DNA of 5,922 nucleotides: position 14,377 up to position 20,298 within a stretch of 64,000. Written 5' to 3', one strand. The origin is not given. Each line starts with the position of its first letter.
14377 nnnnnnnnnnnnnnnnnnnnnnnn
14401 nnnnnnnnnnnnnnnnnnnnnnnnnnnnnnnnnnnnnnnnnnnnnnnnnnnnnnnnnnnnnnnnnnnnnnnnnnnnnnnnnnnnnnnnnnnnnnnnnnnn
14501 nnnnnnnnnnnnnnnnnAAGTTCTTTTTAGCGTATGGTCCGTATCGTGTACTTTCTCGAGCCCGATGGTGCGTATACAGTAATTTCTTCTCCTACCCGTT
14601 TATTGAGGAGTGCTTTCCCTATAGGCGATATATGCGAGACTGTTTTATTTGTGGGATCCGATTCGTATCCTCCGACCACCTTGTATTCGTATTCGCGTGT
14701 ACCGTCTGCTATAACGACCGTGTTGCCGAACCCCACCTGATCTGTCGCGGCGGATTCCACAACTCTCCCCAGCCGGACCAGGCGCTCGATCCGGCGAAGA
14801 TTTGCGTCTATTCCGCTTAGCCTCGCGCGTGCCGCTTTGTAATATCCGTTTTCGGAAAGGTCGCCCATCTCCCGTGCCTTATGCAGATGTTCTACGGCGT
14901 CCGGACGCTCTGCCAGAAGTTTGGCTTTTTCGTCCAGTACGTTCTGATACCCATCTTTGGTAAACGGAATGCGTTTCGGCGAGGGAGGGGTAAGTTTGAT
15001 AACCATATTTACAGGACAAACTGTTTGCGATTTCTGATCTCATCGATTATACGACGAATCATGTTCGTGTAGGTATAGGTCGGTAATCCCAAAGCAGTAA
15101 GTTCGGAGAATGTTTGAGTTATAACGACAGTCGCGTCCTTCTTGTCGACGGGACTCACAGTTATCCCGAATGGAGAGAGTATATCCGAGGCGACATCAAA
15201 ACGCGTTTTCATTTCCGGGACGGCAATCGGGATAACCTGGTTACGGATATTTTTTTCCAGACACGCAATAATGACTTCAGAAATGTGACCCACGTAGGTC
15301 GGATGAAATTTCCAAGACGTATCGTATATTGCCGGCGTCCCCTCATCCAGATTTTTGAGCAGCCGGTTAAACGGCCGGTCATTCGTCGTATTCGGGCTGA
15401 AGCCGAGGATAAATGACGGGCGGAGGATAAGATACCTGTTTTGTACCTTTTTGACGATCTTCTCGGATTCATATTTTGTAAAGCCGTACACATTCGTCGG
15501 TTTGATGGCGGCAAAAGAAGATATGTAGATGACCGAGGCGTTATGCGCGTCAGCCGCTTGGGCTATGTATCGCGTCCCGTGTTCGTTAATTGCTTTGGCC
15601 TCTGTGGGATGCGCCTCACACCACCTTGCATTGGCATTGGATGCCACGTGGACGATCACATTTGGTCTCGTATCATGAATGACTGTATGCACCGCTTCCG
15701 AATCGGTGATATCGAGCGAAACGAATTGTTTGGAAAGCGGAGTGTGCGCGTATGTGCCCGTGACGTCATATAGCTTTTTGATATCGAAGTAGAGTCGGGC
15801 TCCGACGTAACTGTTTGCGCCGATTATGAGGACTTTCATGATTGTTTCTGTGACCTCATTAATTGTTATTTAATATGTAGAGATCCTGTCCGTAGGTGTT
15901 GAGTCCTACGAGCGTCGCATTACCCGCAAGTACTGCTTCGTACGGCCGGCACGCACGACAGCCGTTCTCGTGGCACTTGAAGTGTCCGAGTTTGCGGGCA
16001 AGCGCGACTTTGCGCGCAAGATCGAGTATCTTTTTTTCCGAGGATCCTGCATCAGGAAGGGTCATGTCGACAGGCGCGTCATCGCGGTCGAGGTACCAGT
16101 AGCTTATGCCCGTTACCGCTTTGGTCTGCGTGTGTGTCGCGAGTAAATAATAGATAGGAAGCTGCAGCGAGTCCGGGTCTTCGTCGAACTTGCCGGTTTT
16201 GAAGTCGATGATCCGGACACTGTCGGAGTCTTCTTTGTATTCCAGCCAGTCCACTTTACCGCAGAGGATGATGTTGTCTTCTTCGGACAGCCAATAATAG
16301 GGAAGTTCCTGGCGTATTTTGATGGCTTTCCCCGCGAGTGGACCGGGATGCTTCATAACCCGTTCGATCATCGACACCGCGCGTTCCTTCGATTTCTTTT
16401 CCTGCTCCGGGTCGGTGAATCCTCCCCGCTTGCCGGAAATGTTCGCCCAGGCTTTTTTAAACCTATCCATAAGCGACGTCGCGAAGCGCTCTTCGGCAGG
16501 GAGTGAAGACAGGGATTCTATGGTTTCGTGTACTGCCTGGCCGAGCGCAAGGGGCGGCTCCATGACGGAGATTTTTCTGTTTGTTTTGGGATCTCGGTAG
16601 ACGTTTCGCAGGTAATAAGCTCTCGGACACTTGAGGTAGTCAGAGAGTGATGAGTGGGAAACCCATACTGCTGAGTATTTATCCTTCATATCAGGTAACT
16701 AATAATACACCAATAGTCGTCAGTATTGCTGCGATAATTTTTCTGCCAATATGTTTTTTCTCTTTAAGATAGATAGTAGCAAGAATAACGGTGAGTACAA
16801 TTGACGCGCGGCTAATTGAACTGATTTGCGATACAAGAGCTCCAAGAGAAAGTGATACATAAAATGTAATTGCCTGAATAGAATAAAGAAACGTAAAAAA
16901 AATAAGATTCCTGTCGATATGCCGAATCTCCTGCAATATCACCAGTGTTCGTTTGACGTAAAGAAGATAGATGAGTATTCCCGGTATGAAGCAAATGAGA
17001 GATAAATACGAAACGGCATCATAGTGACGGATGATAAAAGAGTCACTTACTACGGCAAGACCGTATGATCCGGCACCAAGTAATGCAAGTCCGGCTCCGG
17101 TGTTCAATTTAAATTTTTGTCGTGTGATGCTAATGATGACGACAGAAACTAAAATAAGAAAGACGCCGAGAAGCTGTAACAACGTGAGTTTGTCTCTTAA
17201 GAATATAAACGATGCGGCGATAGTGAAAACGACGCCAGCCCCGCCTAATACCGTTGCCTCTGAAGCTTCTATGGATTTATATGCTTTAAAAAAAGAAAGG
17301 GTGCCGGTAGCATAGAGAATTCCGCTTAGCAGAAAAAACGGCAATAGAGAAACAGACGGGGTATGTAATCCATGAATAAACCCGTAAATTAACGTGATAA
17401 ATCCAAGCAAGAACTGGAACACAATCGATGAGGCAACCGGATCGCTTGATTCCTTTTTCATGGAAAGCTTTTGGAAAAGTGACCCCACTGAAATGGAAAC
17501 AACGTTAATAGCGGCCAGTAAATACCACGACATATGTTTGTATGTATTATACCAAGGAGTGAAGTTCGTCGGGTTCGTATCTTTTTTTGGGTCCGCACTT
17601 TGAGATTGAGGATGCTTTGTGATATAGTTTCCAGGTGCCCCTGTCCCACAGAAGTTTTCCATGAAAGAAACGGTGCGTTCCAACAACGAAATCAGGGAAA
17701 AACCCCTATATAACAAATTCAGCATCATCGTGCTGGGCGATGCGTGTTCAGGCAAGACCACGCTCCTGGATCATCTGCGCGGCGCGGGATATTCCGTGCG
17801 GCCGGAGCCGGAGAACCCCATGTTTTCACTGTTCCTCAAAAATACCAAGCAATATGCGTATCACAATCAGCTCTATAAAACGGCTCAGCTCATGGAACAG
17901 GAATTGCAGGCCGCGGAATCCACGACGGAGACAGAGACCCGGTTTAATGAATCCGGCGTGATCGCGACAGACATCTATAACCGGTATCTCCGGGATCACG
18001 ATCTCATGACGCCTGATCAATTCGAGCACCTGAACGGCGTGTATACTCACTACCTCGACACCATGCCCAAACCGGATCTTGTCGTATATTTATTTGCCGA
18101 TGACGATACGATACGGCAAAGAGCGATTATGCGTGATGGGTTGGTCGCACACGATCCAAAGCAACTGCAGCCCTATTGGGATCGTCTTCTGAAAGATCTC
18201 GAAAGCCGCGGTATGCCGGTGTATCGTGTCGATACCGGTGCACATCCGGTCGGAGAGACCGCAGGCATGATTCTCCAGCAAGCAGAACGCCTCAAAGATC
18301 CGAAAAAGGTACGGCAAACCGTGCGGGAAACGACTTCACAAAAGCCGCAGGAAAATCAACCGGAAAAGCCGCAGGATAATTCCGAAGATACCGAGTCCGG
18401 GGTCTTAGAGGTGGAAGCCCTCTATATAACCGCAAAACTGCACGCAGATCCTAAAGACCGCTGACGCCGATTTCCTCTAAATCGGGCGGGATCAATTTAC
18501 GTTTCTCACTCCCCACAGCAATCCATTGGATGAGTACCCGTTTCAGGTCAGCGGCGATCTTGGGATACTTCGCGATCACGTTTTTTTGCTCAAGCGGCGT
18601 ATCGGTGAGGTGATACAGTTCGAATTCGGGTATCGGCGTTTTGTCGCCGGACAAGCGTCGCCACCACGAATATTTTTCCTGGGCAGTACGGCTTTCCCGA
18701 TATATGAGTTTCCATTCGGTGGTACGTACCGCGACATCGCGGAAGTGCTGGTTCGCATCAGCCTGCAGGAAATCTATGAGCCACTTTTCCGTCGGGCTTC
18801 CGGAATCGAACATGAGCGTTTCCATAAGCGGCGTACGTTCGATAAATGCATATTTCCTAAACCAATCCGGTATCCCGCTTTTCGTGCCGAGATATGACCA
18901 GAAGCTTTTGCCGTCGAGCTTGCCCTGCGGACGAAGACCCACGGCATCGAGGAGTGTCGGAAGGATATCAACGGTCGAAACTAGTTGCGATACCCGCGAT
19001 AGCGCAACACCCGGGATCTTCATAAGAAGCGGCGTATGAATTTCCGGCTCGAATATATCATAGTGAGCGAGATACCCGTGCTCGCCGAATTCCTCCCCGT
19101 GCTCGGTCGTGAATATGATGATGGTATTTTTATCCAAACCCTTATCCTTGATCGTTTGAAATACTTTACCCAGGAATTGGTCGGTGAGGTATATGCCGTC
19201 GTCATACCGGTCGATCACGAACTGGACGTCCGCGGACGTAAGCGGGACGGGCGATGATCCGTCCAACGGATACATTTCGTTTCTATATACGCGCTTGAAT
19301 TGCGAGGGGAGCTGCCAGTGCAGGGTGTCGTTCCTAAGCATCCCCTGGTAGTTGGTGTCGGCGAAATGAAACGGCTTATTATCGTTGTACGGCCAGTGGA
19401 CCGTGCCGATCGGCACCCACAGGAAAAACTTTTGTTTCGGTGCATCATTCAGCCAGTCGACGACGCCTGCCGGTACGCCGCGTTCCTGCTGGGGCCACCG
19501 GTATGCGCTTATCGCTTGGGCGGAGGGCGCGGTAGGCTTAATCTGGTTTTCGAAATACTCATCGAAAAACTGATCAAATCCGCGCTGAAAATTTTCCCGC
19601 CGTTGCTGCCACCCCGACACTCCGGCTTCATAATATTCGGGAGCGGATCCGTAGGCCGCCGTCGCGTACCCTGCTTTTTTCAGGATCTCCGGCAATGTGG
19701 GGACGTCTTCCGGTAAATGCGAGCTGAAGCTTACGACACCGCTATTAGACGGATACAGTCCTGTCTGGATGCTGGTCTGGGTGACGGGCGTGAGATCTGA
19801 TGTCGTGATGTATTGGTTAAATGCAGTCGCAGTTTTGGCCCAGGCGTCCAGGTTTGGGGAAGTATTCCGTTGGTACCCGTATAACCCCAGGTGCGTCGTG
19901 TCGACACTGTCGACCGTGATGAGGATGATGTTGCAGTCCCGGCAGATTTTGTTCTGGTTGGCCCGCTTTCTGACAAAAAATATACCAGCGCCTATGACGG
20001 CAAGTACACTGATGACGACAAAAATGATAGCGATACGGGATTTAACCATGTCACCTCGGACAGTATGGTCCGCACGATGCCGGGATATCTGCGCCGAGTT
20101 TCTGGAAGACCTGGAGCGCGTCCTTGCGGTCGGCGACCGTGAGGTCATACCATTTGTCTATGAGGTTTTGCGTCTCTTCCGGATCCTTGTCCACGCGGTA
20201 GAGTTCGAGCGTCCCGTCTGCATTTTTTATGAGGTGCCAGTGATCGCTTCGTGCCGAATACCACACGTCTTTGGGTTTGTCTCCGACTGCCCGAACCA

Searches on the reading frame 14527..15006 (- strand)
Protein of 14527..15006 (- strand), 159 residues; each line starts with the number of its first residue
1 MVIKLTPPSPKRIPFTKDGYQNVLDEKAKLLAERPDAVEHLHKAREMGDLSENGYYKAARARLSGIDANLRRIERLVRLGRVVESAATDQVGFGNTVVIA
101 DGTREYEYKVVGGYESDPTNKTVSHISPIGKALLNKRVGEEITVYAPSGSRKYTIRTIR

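Call 62: search_protein_families(library=pfam, proteins=[window:14527-15006:-], max_evalue=0.000001)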
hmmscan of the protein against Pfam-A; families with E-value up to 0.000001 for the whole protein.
window:14527-15006:- (159 aa): 2 families
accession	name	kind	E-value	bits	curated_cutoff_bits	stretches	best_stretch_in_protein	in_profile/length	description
PF01272.25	GreA_GreB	-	8.7e-21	74.1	26.9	1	88-158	3-75/77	Transcription elongation factor, GreA/GreB, C-term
PF03449.20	GreA_GreB_N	-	5.5e-14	52.6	24.5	1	13-77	1-66/71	Transcription elongation factor, N-terminal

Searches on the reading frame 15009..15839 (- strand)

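Call 62: search_protein_families(library=pfam, proteins=[window:15009-15839:-], max_evalue=0.000001)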
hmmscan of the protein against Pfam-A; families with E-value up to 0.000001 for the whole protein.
window:15009-15839:- (276 aa): 5 families
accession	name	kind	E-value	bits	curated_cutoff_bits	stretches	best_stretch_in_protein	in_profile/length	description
PF04321.23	RmlD_sub_bind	-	3.8e-31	108.7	27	1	1-235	1-245/287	RmlD substrate binding domain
PF01370.27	Epimerase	-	4.3e-18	66.1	20.9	1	3-169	1-198/240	NAD dependent epimerase/dehydratase family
PF02719.21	Polysacc_synt_2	-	2.6e-15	56.8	20.2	1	38-135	57-155/293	Polysaccharide biosynthesis protein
PF01073.25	3Beta_HSD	-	1.3e-07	31.4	22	0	37-114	47-122/280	3-beta hydroxysteroid dehydrogenase/isomerase family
PF07993.18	NAD_binding_4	-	2.7e-07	30.5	20.1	0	115-151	174-213/258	Male sterility protein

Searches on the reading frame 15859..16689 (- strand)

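Call 62: search_protein_families(library=pfam, proteins=[window:15859-16689:-], max_evalue=0.000001)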
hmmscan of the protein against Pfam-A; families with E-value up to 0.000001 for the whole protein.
window:15859-16689:- (276 aa): 1 family
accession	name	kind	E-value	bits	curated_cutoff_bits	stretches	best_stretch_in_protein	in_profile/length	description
PF12705.13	PDDEXK_1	-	5.1e-25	89.3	22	1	10-247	2-240/247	PD-(D/E)XK nuclease superfamily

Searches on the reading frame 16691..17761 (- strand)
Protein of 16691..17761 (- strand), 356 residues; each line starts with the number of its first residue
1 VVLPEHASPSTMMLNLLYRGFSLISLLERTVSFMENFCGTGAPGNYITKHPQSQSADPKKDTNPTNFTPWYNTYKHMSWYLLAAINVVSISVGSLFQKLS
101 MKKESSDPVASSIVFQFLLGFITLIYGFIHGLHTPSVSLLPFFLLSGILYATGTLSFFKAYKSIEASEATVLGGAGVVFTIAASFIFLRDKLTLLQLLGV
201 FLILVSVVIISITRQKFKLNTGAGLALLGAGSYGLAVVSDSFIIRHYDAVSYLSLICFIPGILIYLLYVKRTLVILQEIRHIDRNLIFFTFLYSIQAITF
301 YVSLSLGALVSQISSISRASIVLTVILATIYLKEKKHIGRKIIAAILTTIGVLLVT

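Call 62: search_protein_families(library=pfam, proteins=[window:16691-17761:-], max_evalue=0.000001)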
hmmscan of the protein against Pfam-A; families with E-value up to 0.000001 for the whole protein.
window:16691-17761:- (356 aa): 1 family
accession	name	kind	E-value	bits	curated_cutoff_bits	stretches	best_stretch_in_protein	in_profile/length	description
PF00892.27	EamA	-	7.4e-20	72.1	28.2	1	78-211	2-134/135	EamA-like transporter family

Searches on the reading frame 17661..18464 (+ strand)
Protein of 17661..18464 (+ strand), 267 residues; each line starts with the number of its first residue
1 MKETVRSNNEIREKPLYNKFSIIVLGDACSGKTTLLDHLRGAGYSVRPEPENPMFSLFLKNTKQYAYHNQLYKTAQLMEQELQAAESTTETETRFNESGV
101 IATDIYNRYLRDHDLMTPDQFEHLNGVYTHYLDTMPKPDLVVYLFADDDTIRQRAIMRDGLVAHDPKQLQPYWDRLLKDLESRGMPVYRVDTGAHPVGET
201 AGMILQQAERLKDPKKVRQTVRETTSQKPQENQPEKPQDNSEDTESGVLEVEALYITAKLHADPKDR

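Call 62: search_protein_families(library=pfam, proteins=[window:17661-18464:+], max_evalue=0.000001)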
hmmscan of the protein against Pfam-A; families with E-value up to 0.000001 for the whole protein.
window:17661-18464:+ (267 aa): 2 families
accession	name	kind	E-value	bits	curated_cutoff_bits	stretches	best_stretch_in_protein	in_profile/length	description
PF01712.25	dNK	-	9.4e-13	48.8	27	1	22-158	1-143/203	Deoxynucleoside kinase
PF13521.12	AAA_28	-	1.4e-09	38.8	27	1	22-193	2-159/164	AAA domain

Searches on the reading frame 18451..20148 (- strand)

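Call 62: search_protein_families(library=pfam, proteins=[window:18451-20148:-], max_evalue=0.000001)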
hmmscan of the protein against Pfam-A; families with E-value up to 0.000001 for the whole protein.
window:18451-20148:- (565 aa): 3 families
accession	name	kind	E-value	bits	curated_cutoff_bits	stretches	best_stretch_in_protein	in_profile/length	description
PF00884.28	Sulfatase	-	3.3e-49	168.3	25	1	73-404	2-300/301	Sulfatase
PF16347.10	SGSH_C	-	6e-11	43.2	29.3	1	355-494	1-143/154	N-sulphoglucosamine sulphohydrolase, C-terminal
PF01663.27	Phosphodiest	-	2.8e-07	30.9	23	0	75-145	2-69/342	Type I phosphodiesterase / nucleotide pyrophosphatase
